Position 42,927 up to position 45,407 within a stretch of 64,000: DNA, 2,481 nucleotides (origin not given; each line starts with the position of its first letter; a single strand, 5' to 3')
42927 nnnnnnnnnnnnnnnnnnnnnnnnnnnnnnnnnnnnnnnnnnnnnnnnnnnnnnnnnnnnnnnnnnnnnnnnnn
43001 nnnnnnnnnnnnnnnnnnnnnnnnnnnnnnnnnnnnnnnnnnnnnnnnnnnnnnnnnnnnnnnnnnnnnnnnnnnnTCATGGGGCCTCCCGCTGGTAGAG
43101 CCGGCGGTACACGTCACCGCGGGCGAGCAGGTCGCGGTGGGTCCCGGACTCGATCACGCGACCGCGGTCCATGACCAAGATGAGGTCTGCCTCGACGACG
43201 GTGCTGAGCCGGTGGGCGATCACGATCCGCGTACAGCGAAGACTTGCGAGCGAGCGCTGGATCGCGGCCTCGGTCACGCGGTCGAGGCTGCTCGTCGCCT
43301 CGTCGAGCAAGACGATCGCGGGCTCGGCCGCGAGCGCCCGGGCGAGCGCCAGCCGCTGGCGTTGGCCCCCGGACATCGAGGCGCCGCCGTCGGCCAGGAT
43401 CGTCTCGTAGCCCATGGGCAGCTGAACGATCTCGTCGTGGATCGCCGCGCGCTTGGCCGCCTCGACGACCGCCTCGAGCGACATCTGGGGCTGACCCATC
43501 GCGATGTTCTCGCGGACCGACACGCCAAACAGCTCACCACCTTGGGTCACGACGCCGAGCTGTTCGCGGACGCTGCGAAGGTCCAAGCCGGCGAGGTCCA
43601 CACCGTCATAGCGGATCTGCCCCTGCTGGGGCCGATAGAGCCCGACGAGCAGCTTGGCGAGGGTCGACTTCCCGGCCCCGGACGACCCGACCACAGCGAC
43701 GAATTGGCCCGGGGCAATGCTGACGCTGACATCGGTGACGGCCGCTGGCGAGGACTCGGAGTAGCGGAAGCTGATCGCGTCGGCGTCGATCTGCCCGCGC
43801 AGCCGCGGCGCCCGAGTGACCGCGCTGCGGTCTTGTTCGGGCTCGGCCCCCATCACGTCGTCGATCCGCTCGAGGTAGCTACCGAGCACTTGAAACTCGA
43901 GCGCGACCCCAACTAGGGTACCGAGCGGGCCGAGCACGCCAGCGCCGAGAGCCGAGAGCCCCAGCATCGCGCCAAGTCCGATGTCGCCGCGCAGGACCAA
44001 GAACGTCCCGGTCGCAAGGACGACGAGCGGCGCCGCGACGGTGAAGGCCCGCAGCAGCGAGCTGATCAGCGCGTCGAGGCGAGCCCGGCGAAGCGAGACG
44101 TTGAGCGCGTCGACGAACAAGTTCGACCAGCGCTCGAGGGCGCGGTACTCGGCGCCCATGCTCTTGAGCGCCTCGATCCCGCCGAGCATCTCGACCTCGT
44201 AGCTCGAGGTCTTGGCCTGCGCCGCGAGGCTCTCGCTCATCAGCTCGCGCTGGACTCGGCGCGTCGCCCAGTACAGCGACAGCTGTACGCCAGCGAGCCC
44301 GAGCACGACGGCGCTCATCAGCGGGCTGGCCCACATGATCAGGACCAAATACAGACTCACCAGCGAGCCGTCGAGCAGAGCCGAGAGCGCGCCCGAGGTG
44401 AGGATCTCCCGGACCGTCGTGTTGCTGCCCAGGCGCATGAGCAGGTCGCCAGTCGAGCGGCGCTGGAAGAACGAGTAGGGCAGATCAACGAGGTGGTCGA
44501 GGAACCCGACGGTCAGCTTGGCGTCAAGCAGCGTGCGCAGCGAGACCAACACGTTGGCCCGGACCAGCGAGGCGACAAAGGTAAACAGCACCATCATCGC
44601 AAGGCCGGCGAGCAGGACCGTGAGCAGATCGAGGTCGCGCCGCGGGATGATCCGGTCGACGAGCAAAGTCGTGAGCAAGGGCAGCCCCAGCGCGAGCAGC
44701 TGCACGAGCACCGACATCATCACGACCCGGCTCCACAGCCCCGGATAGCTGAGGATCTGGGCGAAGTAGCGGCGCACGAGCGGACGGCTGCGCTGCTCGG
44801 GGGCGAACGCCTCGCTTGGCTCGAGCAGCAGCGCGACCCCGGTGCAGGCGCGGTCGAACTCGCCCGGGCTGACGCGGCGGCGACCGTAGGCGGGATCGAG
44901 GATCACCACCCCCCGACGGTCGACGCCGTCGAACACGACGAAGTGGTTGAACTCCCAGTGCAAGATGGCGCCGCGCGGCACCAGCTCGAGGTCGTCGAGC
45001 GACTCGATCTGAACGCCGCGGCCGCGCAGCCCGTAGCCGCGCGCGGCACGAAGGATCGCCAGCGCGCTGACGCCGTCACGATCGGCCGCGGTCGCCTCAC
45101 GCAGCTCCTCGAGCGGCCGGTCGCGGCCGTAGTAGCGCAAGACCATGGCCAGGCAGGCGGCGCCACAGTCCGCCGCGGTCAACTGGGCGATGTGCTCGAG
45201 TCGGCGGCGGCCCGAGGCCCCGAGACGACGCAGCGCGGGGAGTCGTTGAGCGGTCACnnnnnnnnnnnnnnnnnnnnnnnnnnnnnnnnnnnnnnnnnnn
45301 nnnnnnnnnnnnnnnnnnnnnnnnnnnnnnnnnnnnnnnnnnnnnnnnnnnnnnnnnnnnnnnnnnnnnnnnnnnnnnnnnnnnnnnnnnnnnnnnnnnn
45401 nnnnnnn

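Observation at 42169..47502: Plesiocin-like graspetide operon with dedicated double-glycine-type export (HlyD, C39-ABC, HlyD), fully ATGA-coupled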

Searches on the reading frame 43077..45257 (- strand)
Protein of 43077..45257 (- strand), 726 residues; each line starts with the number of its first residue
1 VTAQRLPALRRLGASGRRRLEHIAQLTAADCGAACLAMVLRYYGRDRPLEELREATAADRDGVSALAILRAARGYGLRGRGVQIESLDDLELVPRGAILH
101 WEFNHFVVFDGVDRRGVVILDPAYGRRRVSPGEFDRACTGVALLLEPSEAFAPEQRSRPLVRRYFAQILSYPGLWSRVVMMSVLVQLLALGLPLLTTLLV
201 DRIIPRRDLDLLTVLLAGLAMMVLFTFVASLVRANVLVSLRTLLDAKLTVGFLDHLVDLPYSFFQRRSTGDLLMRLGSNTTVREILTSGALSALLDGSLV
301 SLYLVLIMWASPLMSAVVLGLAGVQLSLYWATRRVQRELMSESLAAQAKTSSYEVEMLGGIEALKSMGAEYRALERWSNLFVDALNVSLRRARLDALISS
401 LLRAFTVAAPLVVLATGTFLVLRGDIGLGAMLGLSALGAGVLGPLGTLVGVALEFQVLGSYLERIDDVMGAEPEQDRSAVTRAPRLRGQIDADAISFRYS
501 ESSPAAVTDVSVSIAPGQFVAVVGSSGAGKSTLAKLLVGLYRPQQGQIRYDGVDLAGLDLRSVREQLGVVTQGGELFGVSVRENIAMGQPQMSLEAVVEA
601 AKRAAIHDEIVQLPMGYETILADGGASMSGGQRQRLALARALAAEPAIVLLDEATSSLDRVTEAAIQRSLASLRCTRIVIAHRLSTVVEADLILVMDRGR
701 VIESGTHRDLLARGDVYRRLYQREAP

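Call 5: search_protein_families(library=pfam, proteins=[window:43077-45257:-], max_evalue=0.01)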
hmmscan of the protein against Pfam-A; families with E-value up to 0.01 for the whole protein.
window:43077-45257:- (726 aa): 8 families
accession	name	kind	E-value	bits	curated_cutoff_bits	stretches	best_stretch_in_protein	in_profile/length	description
PF00005.33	ABC_tran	-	1e-32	114.1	25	1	508-656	2-137/137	ABC transporter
PF03412.21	Peptidase_C39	-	6e-31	107.5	22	1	21-149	3-132/133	Peptidase C39 family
PF00664.28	ABC_membrane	-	5.2e-27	95.7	28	1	179-444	5-273/274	ABC transporter transmembrane region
PF02463.25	SMC_N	-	5.5e-05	23.1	40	1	609-694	135-209/220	RecF/RecN/SMC N terminal domain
PF13529.12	Peptidase_C39_2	-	0.00036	21.6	24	0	25-77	8-79/143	Peptidase_C39 like family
PF09778.15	Guanylate_cyc_2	-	0.00084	19.2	28.1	1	20-58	1-40/212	Guanylylate cyclase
PF03193.22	RsgA_GTPase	-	0.0023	18.2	30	1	500-548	90-137/174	RsgA GTPase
PF13401.12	AAA_22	-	0.0027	18.5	27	0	518-549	6-40/130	AAA domain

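Call 11: find_encoding_contigs(protein=window:43077-45257:-, flank=10000, max_places=6)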
Protein window:43077-45257:- (726 aa): no gene with exactly this product is on record in the collection.

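Call 28: search_protein_families(library=ncbifam, proteins=[window:43077-45257:-], max_evalue=0.001)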
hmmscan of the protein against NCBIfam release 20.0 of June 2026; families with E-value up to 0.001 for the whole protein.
window:43077-45257:- (726 aa): 189 families (the best 25 are shown)
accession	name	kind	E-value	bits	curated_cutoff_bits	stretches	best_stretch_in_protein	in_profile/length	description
TIGR03796.1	NHLM_micro_ABC1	equivalog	1e-180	602.5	853.3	1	22-720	4-708/710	NHLP family bacteriocin export ABC transporter peptidase/permease/ATPase subunit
TIGR03797.1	NHLM_micro_ABC2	equivalog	6.3e-139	464.5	709.4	1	176-724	139-685/686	NHLP bacteriocin export ABC transporter permease/ATPase subunit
TIGR01846.1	type_I_sec_HlyB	subfamily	1.7e-138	462.9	725.55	1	34-724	3-692/694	type I secretion system permease/ATPase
TIGR03375.1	type_I_sec_LssB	subfamily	1.7e-122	410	693.1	1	34-711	5-689/696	type I secretion system permease/ATPase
TIGR01193.1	bacteriocin_ABC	subfamily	5.4e-114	382.2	523.85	1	26-722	2-707/708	peptide cleavage/export ABC transporter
TIGR02204.1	MsbA_rel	hypoth_equivalog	5.6e-97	325.7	780.4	1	173-721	18-572/576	ABC transporter, permease/ATP-binding protein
TIGR01842.1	type_I_sec_PrtD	subfamily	5.4e-95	319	510.15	1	177-712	10-542/544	type I secretion system permease/ATPase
TIGR02203.1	MsbA_lipidA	equivalog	2.1e-93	313.8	602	1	178-722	16-567/572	lipid A export permease/ATP-binding protein MsbA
NF045513.1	HepA_fam_ABC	equivalog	3.8e-88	296.4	725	1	214-715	100-601/610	heterocyst formation ABC transporter subunit HepA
TIGR00958.1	3a01208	subfamily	6.9e-86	289.1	874.6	1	160-720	148-710/711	antigen peptide transporter 2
NF010178.0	PRK13657.1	equivalog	9.4e-83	278.6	733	1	177-722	23-568/588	glucan ABC transporter ATP-binding protein/ permease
NF052233.1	CphA_assoc_ABC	equivalog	3.4e-82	277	880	1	192-723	208-742/766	cyanophycin metabolism-associated ABC transporter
NF008381.0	PRK11176.1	equivalog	9.4e-80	268.6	867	1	190-722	43-577/582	lipid A ABC transporter ATP-binding protein/permease MsbA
NF008055.0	PRK10789.1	equivalog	9.6e-69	232.3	845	1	178-722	21-569/590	SmdA family multidrug ABC transporter permease/ATP-binding protein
TIGR01192.1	chvA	subfamily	1.1e-68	232.4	585.4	1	177-723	23-569/585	glucan export ABC transporter ATP-binding protein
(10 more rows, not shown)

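Call 30: search_solved_structures(query=window:43077-45257:-, max_evalue=1e-30, show_alignments=1)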
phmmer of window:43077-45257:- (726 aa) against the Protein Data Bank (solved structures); distinct sequences matched with E-value up to 1e-30: 267 (the best 60 are shown).
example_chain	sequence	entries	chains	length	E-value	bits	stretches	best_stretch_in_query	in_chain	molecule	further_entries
9oe1_A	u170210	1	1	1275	6.5e-116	391.6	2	251-721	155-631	ATP-binding cassette, sub-family B (MDR/TAP), member 4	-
9ody_A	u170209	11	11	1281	6.6e-116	391.6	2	251-721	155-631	ATP-binding cassette, sub-family B (MDR/TAP), member 4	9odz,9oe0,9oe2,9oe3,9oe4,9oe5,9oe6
9nfi_A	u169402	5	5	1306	8.1e-114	384.7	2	256-720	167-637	Permeability Glycoprotein (P-gp)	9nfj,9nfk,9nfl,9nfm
6fn1_A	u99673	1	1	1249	1.6e-113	383.7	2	329-722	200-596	Human-mouse chimeric ABCB1 (ABCBHM)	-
6fn4_A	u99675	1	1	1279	2.1e-113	383.3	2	329-722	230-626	Apo form of Human-mouse chimeric ABCB1 (ABCB1HM) in complex with Antigen binding fragment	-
6qee_A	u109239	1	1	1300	7.6e-113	381.5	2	329-722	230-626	ABCB1HM-EQ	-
7niu_A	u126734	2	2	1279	1.2e-112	380.8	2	319-722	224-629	Isoform 2 of Phosphatidylcholine translocator ABCB4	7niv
6ujt_A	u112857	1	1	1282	1.5e-112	380.5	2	329-722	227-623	ATP-dependent translocase ABCB1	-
6ujp_A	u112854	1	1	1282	1.7e-112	380.4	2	329-722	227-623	ATP-dependent translocase ABCB1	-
6ujw_A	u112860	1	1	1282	3.4e-112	379.3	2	329-722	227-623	ATP-dependent translocase ABCB1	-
6q81_A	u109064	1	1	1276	3.7e-112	379.2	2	329-722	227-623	P-glycoprotein (ABCB1)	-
4m2s_A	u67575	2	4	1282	3.7e-112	379.2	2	329-722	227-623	Multidrug resistance protein 1A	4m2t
5kpi_A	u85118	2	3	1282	3.7e-112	379.2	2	329-722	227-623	Multidrug resistance protein 1A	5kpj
4q9h_A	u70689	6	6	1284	3.7e-112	379.2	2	329-722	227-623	Multidrug resistance protein 1A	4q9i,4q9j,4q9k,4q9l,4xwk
4ksb_A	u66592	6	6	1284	3.7e-112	379.2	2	329-722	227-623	Multidrug resistance protein 1A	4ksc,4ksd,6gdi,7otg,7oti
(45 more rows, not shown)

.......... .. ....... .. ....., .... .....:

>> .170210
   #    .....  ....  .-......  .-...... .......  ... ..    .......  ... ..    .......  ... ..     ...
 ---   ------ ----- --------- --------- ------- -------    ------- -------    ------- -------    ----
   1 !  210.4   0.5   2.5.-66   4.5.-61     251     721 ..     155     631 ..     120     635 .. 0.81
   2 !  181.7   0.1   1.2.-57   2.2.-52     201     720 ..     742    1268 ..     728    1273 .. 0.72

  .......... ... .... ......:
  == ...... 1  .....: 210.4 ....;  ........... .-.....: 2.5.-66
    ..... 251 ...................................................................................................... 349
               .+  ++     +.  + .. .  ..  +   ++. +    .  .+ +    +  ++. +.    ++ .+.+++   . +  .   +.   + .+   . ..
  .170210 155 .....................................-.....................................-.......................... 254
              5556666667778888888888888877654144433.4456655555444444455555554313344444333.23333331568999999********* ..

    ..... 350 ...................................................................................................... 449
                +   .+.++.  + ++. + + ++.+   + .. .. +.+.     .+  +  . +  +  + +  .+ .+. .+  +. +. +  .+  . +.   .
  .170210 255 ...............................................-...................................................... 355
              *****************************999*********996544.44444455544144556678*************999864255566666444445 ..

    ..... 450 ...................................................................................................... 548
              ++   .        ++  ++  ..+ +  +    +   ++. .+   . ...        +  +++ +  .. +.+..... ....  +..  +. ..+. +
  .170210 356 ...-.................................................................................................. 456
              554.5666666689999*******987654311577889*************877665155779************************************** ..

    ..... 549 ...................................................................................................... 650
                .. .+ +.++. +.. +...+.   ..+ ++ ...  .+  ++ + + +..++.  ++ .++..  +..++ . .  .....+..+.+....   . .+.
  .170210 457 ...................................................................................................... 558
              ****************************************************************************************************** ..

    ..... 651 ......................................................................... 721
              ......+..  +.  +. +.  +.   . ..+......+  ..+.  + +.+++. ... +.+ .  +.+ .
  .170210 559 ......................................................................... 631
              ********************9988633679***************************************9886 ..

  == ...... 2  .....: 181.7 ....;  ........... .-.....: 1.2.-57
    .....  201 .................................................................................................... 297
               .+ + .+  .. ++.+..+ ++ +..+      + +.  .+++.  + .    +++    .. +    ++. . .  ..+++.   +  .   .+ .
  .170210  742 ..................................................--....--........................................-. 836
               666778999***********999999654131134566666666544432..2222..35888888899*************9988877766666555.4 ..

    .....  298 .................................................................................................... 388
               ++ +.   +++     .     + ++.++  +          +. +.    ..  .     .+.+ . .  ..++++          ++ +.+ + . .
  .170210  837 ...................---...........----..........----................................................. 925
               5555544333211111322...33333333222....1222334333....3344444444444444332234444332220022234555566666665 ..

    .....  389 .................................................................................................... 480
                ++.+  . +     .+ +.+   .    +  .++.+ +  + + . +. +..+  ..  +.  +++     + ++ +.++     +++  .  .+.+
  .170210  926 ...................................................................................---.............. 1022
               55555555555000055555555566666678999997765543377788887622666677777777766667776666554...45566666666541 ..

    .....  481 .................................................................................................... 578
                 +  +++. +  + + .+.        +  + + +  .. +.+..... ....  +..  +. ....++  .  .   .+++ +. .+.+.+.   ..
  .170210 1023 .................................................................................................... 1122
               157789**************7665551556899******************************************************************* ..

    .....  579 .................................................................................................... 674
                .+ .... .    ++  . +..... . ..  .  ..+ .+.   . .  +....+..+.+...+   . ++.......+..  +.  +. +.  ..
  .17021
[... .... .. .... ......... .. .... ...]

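Call 51: list_cluster_members(proteins=[P0121, P0241, window:43077-45257:-, window:46225-47187:-, window:46225-47238:-, window:45254-46228:-, window:45254-46285:-])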
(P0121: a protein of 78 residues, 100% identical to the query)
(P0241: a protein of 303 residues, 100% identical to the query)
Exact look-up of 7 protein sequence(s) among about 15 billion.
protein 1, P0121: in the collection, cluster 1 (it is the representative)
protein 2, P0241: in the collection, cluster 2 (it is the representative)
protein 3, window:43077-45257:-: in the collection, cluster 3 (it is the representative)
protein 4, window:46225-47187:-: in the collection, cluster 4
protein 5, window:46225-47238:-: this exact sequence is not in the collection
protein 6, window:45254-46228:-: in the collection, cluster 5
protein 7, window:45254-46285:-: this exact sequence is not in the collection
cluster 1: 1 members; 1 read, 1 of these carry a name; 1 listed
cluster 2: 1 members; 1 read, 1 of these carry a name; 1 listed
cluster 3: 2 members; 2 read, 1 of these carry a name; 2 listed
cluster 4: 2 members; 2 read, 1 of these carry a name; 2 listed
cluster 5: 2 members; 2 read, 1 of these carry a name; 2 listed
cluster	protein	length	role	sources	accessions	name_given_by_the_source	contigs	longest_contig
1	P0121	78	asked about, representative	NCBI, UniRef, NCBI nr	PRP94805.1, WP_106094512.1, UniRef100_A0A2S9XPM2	hypothetical protein [Enhygromyxa salina] | Uncharacterized protein n=1 Tax=Enhygromyxa salina TaxID=215803 RepID=A0A2S9XPM2_9BACT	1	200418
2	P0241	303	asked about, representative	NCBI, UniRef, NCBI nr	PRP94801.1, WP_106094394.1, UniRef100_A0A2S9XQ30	efflux RND transporter periplasmic adaptor subunit [Enhygromyxa salina] | RND efflux pump membrane fusion protein barrel-sandwich domain-containing protein n=1 ... | HlyD family efflux transporter periplasmic adaptor subunit [Enhygromyxa salina]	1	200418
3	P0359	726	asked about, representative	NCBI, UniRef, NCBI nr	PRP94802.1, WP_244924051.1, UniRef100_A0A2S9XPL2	peptidase domain-containing ABC transporter [Enhygromyxa salina] | Toxin RTX-I translocation ATP-binding protein n=1 Tax=Enhygromyxa salina TaxID=215803 ...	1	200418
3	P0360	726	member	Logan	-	-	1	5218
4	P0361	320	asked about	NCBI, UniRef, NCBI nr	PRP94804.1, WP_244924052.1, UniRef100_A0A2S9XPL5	ATP-grasp domain-containing protein [Enhygromyxa salina] | Alpha-aminoadipate--LysW ligase LysX n=1 Tax=Enhygromyxa salina TaxID=215803 ... | hypothetical protein [Enhygromyxa salina]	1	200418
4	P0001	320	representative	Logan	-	-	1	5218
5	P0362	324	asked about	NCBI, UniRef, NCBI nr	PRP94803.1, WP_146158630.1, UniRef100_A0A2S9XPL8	efflux RND transporter periplasmic adaptor subunit [Enhygromyxa salina] | Multidrug resistance protein MdtN n=1 Tax=Enhygromyxa salina TaxID=215803 ... | biotin/lipoyl-binding protein [Enhygromyxa salina]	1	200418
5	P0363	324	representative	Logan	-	-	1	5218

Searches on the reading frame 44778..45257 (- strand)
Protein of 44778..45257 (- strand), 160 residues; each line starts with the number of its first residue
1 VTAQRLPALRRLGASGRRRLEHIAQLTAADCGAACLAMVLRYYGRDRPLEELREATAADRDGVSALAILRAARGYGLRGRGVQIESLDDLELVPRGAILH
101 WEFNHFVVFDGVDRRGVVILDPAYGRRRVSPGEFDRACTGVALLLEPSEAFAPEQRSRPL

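Call 32: search_solved_structures(query=window:44778-45257:-, max_evalue=0.00001, show_alignments=4)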
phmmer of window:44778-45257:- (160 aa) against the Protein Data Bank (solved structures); distinct sequences matched with E-value up to 0.00001: 12.
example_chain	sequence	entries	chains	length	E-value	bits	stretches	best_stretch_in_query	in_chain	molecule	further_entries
6mpz_A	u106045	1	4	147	1.3e-29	106.3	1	15-151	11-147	Double Glycine Motif Protease domain from AMS/PCAT Transporter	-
7n87_A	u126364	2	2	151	2.3e-18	69.7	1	19-152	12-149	ABC-type bacteriocin transporter | Peptidase C39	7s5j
4ry2_A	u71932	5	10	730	2.5e-18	69.5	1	19-152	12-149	ABC-type bacteriocin transporter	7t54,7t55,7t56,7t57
4s0f_A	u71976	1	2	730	2.5e-18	69.5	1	19-152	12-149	ABC-type bacteriocin transporter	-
8vp3_A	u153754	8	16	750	2.7e-18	69.5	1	20-152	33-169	ABC-type bacteriocin transporter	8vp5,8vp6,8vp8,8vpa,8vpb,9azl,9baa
6v9z_A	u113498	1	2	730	4.7e-17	65.4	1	20-152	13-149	ABC-type bacteriocin transporter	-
8vp9_A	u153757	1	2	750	1.1e-15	61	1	18-152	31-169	ABC-type bacteriocin transporter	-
3k8u_A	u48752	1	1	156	1.6e-12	50.7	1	17-155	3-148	Putative ABC transporter, ATP-binding protein ComA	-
8hf4_A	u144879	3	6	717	3.3e-12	49.7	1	24-156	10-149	Transport/processing ATP-binding protein ComA | Competence factor transporting ATP-binding protein/permease ComA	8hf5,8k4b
8hf7_A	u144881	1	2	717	3.3e-12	49.7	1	24-156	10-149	Competence factor transporting ATP-binding protein/permease ComA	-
8hf6_A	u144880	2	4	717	3.3e-12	49.7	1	24-156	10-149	Competence factor transporting ATP-binding protein/permease ComA | Transport/processing ATP-binding protein ComA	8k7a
5xe8_A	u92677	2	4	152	8.5e-12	48.3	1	23-155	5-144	Putative ABC transporter, ATP-binding protein ComA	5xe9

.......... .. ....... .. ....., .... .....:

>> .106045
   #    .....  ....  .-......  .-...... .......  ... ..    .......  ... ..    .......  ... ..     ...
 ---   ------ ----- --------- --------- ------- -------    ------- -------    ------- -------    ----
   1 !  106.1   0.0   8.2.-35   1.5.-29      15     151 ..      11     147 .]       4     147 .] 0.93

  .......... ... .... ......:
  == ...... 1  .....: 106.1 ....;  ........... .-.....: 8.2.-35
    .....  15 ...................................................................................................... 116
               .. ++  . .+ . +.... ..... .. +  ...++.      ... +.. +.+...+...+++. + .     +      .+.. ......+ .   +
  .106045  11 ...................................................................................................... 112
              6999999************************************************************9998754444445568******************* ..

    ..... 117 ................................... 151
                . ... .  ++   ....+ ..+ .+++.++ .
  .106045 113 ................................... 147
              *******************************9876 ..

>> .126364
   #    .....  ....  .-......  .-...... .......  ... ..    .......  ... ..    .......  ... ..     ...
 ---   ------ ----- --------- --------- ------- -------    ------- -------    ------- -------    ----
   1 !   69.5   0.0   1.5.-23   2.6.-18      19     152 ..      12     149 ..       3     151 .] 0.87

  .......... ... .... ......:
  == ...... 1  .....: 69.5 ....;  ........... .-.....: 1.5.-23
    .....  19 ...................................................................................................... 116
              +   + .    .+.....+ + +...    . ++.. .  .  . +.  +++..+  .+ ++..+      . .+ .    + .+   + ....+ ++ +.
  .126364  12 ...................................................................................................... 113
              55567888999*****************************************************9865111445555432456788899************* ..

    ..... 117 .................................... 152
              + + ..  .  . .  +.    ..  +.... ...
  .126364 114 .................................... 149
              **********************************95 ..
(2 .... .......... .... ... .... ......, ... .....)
